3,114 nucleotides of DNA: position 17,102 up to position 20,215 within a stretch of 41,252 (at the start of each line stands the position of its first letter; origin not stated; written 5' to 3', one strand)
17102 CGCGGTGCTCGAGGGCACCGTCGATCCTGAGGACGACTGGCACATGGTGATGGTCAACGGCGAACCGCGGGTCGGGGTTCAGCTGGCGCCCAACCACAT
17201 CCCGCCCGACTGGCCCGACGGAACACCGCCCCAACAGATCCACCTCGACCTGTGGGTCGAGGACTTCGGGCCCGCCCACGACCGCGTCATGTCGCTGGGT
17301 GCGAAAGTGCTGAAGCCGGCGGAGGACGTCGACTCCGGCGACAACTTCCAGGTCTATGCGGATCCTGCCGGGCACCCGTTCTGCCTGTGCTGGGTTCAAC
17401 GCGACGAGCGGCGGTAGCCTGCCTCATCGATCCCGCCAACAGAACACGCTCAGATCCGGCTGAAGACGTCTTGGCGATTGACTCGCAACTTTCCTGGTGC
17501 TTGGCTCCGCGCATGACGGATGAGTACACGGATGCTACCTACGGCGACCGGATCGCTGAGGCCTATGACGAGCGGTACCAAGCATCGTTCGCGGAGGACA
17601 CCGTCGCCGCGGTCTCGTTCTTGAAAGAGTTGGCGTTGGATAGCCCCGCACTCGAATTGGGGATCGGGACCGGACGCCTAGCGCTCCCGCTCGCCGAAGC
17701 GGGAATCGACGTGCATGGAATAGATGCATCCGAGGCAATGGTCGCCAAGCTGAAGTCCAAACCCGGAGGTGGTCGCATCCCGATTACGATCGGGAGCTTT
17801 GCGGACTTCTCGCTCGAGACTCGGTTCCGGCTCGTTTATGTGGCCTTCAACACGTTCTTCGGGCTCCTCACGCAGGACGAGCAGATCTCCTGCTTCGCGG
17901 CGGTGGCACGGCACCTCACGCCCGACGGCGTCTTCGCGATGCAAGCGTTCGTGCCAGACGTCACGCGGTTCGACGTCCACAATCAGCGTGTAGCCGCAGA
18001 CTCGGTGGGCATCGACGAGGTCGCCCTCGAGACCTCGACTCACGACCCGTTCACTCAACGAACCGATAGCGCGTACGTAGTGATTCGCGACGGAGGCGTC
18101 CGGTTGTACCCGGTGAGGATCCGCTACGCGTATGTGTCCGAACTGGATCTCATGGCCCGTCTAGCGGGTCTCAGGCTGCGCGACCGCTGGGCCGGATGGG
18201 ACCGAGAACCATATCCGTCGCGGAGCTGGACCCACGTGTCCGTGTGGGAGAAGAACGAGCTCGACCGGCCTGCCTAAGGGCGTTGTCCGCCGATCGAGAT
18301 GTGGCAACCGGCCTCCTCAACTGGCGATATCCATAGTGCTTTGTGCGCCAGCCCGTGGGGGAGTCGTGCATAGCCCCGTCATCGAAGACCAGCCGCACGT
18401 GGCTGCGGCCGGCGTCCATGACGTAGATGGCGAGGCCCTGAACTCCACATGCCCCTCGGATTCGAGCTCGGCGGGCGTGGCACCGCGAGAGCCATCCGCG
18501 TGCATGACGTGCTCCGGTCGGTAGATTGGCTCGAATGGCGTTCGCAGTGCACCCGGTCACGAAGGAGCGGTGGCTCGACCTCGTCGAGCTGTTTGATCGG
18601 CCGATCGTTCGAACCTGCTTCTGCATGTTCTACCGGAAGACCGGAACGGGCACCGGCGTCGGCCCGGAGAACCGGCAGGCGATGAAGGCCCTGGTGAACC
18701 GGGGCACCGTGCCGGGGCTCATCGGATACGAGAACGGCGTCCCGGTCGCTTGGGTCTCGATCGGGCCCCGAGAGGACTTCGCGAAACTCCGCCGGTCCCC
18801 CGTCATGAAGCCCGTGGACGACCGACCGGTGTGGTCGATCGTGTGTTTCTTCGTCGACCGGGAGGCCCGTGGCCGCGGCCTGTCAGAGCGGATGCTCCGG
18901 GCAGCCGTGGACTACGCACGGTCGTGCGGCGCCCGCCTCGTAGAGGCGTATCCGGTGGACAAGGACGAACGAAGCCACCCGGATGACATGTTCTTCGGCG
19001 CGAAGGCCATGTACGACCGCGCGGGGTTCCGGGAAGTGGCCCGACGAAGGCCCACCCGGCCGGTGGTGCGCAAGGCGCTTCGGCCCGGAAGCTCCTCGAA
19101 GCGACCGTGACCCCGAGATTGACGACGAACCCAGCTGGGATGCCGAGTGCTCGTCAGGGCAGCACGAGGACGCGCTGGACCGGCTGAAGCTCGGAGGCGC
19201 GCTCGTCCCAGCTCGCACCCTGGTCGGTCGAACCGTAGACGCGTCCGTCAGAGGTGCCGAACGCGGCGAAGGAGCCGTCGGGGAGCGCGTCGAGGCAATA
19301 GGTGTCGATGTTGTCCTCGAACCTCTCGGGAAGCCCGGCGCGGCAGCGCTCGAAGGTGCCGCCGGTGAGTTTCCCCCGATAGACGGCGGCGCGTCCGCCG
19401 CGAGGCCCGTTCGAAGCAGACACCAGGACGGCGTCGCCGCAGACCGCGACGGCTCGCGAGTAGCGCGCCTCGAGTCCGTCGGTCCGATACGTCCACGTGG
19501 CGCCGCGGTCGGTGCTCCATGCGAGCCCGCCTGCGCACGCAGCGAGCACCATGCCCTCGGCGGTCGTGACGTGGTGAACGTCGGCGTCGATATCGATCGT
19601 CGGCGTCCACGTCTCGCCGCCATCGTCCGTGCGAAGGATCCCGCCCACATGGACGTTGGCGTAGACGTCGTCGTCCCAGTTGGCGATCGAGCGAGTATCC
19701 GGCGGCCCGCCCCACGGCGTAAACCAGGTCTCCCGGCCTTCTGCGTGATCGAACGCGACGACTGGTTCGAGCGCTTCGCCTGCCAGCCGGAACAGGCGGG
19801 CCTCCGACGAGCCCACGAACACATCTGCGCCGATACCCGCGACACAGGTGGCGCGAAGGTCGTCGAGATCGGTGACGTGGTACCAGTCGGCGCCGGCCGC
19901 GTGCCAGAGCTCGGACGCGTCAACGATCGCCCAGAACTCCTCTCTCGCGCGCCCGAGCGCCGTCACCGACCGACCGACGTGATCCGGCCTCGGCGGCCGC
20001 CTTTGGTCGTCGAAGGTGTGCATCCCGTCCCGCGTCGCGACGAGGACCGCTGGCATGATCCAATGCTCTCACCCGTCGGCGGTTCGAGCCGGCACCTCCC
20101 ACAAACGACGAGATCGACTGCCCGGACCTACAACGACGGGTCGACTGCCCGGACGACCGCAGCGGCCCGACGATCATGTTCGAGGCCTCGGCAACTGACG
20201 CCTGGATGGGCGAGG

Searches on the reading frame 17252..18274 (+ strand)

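Call 74: search_protein_families(library=pfam, proteins=[window:17252-18274:+], max_evalue=0.0001)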
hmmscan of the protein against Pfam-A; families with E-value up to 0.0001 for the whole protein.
window:17252-18274:+ (341 aa): 4 families
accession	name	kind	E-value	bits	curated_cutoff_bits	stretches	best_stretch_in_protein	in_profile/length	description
PF13649.12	Methyltransf_25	-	4.1e-13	50.3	27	1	134-226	2-97/97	Methyltransferase domain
PF08241.18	Methyltransf_11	-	2.6e-08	34.8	21.2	1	134-229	1-94/95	Methyltransferase domain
PF08242.18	Methyltransf_12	-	9.3e-07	29.9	30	1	134-228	1-98/98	Methyltransferase domain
PF13847.12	Methyltransf_31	-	4.7e-05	23.5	27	1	133-234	7-113/145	Methyltransferase domain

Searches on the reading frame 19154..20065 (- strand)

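Call 74: search_protein_families(library=pfam, proteins=[window:19154-20065:-], max_evalue=0.0001)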
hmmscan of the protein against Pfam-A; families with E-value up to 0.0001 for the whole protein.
window:19154-20065:- (303 aa): 1 family
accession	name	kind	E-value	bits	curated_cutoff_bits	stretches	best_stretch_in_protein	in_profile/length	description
PF02012.26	BNR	-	1e-05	25.2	27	0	145-154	2-11/12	BNR/Asp-box repeat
